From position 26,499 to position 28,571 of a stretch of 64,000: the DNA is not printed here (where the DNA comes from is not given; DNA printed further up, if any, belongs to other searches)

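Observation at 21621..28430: E2 and E3 of one 2-oxoacid dehydrogenase cluster share a ~350-bp near-identical lipoyl-domain repeat, and a conserved 12-mer sits ~70 bp upstream of both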

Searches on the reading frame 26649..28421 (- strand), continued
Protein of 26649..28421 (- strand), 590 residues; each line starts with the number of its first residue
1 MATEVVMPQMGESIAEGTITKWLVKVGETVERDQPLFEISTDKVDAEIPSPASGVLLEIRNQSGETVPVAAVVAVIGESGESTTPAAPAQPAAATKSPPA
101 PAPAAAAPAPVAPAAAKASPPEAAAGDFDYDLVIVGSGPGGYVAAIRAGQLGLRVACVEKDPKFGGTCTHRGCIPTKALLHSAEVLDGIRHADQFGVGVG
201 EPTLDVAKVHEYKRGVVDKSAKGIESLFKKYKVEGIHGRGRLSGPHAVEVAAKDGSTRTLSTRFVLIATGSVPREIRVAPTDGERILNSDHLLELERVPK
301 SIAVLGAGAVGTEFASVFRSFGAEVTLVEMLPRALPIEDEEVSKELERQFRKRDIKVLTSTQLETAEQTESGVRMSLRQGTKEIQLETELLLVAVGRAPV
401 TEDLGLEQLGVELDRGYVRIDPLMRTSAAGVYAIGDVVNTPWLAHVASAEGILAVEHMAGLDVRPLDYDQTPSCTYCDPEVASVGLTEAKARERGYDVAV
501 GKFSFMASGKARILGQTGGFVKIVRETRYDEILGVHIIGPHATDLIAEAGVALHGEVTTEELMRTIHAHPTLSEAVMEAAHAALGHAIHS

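Call 19: find_encoding_contigs(protein=window:26649-28421:-, flank=10000, max_places=6)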
Protein window:26649-28421:- (590 aa): no gene with exactly this product is on record in the collection.

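Call 20: find_encoding_contigs(protein=P0001, flank=10000, max_places=3)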
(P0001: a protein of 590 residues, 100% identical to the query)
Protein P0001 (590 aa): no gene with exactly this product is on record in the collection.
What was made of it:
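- On Gene conversion / concerted evolution of paralogous segments: The source contig is not in the look-up index (calls 19, 20).
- The source contig could not be retrieved with read-level data (calls 19, 20), so nothing here tests it.
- Tried and rejected: Looking up the window's own E3 (and the identical P0001) to obtain the source contig and sample returned no record (calls 19, 20).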

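Call 21: find_encoding_contigs(protein=P0002, flank=10000, max_places=3)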
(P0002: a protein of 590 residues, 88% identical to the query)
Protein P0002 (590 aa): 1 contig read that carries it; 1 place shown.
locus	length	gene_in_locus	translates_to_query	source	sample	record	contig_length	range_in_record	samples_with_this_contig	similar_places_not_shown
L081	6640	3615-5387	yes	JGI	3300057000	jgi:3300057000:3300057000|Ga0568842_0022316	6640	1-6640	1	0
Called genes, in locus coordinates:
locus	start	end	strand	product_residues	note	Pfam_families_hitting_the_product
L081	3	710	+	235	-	?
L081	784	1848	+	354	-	PF01791:DeoC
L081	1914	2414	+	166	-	PF13577:SnoaL_4, PF13474:SnoaL_3 (weak), PF14534:DUF4440, PF12680:SnoaL_2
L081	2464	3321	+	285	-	PF00753:Lactamase_B, PF12706:Lactamase_B_2 (weak)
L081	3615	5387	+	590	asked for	PF00364:Biotin_lipoyl, PF07992:Pyr_redox_2, PF00890:FAD_binding_2, PF12831:FAD_oxidored, PF13450:NAD_binding_8 (weak), PF00070:Pyr_redox, PF02737:3HCDH_N (weak), PF02852:Pyr_redox_dim, +1 more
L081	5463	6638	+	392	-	?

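Call 23: search_protein_families(library=pfam, proteins=[L081:5463-6638:+])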
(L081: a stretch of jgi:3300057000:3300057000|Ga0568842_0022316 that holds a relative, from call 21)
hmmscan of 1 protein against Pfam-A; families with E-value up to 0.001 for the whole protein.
L081:5463-6638:+ (392 aa): 6 families
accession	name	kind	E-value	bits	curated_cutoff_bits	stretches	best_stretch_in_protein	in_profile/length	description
PF08448.16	PAS_4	-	3.7e-22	79.1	23.1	2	148-255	2-109/110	PAS fold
PF08447.18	PAS_3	-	2.9e-20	72.7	25.6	1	164-247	2-88/89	PAS fold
PF00989.32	PAS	-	7.8e-19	68.2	22.6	2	142-250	2-112/113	PAS fold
PF13426.13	PAS_9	-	2.5e-17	63.5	27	2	154-253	4-103/103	PAS domain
PF13188.13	PAS_8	-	1.5e-12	47.3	21.8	1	20-70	4-50/65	PAS domain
PF00512.31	HisKA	-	1.4e-10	41.5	26.9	1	278-340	3-64/66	His Kinase A (phospho-acceptor) domain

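Call 24: find_related_loci(query=window:26649-28421:-, collection=metagenome_contigs, flank=10000)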
Query window:26649-28421:- (590 aa) in metagenome_contigs; peptide patterns used: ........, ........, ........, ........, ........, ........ (x = any residue, [..] = any of these).
600 stretches matched a pattern (row limit reached: there are more); 554 encode a relative of the query (tblastn E <= 1e-3); the best 80 are kept; 80 distinct loci.
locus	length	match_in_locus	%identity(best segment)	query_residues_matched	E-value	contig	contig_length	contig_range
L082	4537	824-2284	71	129-589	0e+0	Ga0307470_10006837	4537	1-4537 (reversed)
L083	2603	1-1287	75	162-590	0e+0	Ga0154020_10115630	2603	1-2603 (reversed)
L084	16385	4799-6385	65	89-589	0e+0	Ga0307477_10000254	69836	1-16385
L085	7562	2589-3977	71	127-589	0e+0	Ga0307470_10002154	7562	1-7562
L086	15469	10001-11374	69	130-589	0e+0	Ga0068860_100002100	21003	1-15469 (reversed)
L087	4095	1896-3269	70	130-589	0e+0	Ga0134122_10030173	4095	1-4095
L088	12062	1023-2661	69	1-589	0e+0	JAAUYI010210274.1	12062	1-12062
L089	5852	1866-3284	69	129-578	0e+0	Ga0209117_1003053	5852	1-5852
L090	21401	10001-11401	72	129-589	0e+0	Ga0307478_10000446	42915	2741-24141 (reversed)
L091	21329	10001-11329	68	129-572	0e+0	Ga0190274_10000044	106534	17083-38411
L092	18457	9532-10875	68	129-578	0e+0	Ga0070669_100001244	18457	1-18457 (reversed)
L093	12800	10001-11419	65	114-589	0e+0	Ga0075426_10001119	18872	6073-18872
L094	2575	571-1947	68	130-589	0e+0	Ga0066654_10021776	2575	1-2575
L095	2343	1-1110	79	221-590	0e+0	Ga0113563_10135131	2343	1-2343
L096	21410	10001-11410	61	122-589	3e-178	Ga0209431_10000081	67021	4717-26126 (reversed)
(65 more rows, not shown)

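Call 26: find_encoding_contigs(protein=P0008, flank=8000, max_places=1)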
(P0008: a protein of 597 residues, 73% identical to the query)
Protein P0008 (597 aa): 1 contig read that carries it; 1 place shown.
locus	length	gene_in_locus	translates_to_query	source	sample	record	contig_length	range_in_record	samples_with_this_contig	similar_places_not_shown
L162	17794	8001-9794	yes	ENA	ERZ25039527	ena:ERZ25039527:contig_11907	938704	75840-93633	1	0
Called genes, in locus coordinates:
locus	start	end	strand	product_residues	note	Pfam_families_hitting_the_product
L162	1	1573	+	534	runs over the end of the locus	PF13231:PMT_2 (weak)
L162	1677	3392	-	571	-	-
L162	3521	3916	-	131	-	PF01850:PIN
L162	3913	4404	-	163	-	PF02604:PhdYeFM_antitox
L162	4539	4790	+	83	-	PF14534:DUF4440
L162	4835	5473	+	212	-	PF13489:Methyltransf_23 (weak), PF08241:Methyltransf_11 (weak), PF08242:Methyltransf_12, PF13649:Methyltransf_25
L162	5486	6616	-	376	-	PF01734:Patatin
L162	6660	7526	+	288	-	PF00753:Lactamase_B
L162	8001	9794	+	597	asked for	PF00364:Biotin_lipoyl, PF00890:FAD_binding_2, PF07992:Pyr_redox_2, PF12831:FAD_oxidored, PF13450:NAD_binding_8 (weak), PF13738:Pyr_redox_3, PF00070:Pyr_redox, PF02852:Pyr_redox_dim, +3 more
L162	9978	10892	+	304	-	PF00676:E1_dh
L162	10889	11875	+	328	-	PF02779:Transket_pyr, PF02780:Transketolase_C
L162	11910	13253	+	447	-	PF00364:Biotin_lipoyl, PF25917:BSH_RND (weak), PF02817:E3_binding, PF00198:2-oxoacid_dh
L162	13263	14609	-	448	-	PF13424:TPR_12 (faint)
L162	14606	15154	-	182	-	PF04542:Sigma70_r2 (weak)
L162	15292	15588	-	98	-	-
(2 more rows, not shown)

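Call 27: find_encoding_contigs(protein=P0013, flank=8000, max_places=1)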
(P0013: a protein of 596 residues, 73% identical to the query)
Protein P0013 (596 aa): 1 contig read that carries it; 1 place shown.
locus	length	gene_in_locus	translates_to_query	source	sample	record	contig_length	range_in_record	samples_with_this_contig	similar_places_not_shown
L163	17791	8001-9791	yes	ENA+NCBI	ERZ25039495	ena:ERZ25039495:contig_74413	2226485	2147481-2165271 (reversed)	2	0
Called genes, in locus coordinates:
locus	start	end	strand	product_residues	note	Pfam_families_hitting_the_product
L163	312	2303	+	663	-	PF19830:DUF6311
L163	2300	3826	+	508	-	PF20154:LNT_N, PF00795:CN_hydrolase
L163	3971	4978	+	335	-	PF03462:PCRF, PF00472:RF-1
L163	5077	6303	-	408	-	PF00155:Aminotran_1_2 (weak), PF00266:Aminotran_5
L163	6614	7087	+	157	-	PF04972:BON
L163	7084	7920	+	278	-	PF02585:PIG-L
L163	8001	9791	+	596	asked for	PF00364:Biotin_lipoyl, PF25984:BSH_YknX (faint), PF00890:FAD_binding_2, PF07992:Pyr_redox_2, PF12831:FAD_oxidored, PF13450:NAD_binding_8 (weak), PF00070:Pyr_redox, PF02852:Pyr_redox_dim, +4 more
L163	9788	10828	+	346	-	PF00676:E1_dh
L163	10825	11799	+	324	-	PF02779:Transket_pyr, PF02780:Transketolase_C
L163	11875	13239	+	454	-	PF00364:Biotin_lipoyl, PF25984:BSH_YknX (weak), PF02817:E3_binding, PF00198:2-oxoacid_dh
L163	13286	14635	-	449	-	PF13424:TPR_12 (faint)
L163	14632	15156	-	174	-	PF04542:Sigma70_r2, PF08281:Sigma70_r4_2 (weak)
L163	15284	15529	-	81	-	-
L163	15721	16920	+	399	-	PF02518:HATPase_c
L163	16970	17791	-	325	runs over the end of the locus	PF01916:DS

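Call 28: find_encoding_contigs(protein=P0014, flank=8000, max_places=1)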
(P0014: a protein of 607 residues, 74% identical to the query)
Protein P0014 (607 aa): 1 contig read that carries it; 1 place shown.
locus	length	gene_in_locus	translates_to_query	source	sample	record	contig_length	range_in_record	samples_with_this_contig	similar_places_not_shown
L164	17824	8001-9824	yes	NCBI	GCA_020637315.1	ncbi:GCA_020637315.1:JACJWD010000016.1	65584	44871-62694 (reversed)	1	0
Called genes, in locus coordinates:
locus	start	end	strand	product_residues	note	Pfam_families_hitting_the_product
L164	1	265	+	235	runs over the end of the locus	PF00535:Glycos_transf_2, PF13641:Glyco_tranf_2_3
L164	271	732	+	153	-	-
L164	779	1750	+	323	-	PF07726:AAA_3, PF07728:AAA_5, PF00004:AAA, PF17863:AAA_lid_2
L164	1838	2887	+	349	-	PF01882:DUF58 (weak)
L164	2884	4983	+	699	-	PF11992:TgpA_N, PF01841:Transglut_core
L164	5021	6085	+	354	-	PF01791:DeoC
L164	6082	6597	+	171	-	PF13577:SnoaL_4 (weak), PF13474:SnoaL_3 (weak), PF14534:DUF4440, PF12680:SnoaL_2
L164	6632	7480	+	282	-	PF00753:Lactamase_B, PF23023:Anti-Pycsar_Apyc1 (faint)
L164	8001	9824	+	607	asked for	PF00364:Biotin_lipoyl, PF25917:BSH_RND (faint), PF00890:FAD_binding_2 (weak), PF07992:Pyr_redox_2, PF12831:FAD_oxidored, PF13450:NAD_binding_8 (weak), PF00070:Pyr_redox, PF02852:Pyr_redox_dim, +5 more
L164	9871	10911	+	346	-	PF00676:E1_dh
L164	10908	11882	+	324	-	PF02779:Transket_pyr, PF02780:Transketolase_C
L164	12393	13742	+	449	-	PF00364:Biotin_lipoyl, PF25917:BSH_RND (faint), PF25984:BSH_YknX (faint), PF02817:E3_binding, PF00198:2-oxoacid_dh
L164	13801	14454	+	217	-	PF04337:DUF480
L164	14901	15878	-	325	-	PF01916:DS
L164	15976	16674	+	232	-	PF21948:LplA-B_cat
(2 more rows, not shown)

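Call 29: find_encoding_contigs(protein=P0016, flank=8000, max_places=1)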
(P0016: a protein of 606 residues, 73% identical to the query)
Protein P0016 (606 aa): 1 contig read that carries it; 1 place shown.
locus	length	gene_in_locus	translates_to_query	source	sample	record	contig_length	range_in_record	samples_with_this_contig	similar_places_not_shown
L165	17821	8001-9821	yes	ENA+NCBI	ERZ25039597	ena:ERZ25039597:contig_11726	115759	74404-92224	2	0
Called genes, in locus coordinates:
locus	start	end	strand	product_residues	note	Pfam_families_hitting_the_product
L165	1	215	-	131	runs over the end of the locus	PF01850:PIN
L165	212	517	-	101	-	PF02604:PhdYeFM_antitox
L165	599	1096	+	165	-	PF13577:SnoaL_4 (weak), PF14534:DUF4440, PF12680:SnoaL_2 (weak)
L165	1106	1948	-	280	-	-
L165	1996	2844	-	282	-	-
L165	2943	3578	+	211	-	PF08241:Methyltransf_11 (weak), PF08242:Methyltransf_12 (weak), PF13649:Methyltransf_25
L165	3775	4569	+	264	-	-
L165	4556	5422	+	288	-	-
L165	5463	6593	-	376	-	PF01734:Patatin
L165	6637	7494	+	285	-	PF00753:Lactamase_B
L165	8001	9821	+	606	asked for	PF00364:Biotin_lipoyl, PF00890:FAD_binding_2, PF07992:Pyr_redox_2, PF12831:FAD_oxidored, PF13450:NAD_binding_8 (weak), PF13738:Pyr_redox_3, PF00070:Pyr_redox, PF02852:Pyr_redox_dim, +2 more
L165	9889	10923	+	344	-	PF00676:E1_dh, PF13292:DXP_synthase_N (weak)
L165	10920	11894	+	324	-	PF02779:Transket_pyr, PF02780:Transketolase_C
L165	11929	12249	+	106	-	PF00364:Biotin_lipoyl, PF25919:BSH_CusB (faint), PF25917:BSH_RND (weak), PF25997:BSH_YhbJ (faint), PF25984:BSH_YknX (weak)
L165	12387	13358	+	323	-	PF02817:E3_binding, PF00198:2-oxoacid_dh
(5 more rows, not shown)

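Call 30: find_encoding_contigs(protein=P0026, flank=8000, max_places=1)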
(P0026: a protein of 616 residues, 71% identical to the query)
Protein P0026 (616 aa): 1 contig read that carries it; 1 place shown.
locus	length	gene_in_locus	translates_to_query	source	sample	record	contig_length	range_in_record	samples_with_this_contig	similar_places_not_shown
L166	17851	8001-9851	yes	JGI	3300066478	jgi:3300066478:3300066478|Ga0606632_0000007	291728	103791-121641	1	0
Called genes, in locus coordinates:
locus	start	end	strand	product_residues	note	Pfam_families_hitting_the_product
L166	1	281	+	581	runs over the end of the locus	PF13186:SPASM (weak), PF04055:Radical_SAM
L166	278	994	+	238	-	PF00535:Glycos_transf_2, PF13641:Glyco_tranf_2_3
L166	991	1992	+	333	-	PF20030:bpMoxR (weak), PF00004:AAA, PF07726:AAA_3, PF07728:AAA_5, PF17863:AAA_lid_2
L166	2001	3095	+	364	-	PF01882:DUF58 (weak)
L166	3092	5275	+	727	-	PF11992:TgpA_N, PF01841:Transglut_core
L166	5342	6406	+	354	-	PF01791:DeoC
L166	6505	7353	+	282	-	PF23023:Anti-Pycsar_Apyc1 (faint), PF00753:Lactamase_B, PF12706:Lactamase_B_2 (weak)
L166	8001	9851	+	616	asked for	PF00364:Biotin_lipoyl, PF00890:FAD_binding_2, PF07992:Pyr_redox_2, PF12831:FAD_oxidored, PF13450:NAD_binding_8 (weak), PF00070:Pyr_redox, PF02737:3HCDH_N (weak), PF02852:Pyr_redox_dim, +5 more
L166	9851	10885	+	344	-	PF00676:E1_dh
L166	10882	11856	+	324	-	PF02779:Transket_pyr, PF02780:Transketolase_C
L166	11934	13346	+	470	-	-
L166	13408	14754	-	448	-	-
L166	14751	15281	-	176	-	PF08281:Sigma70_r4_2 (faint), PF04542:Sigma70_r2 (weak)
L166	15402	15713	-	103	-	-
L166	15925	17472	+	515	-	PF00512:HisKA, PF02518:HATPase_c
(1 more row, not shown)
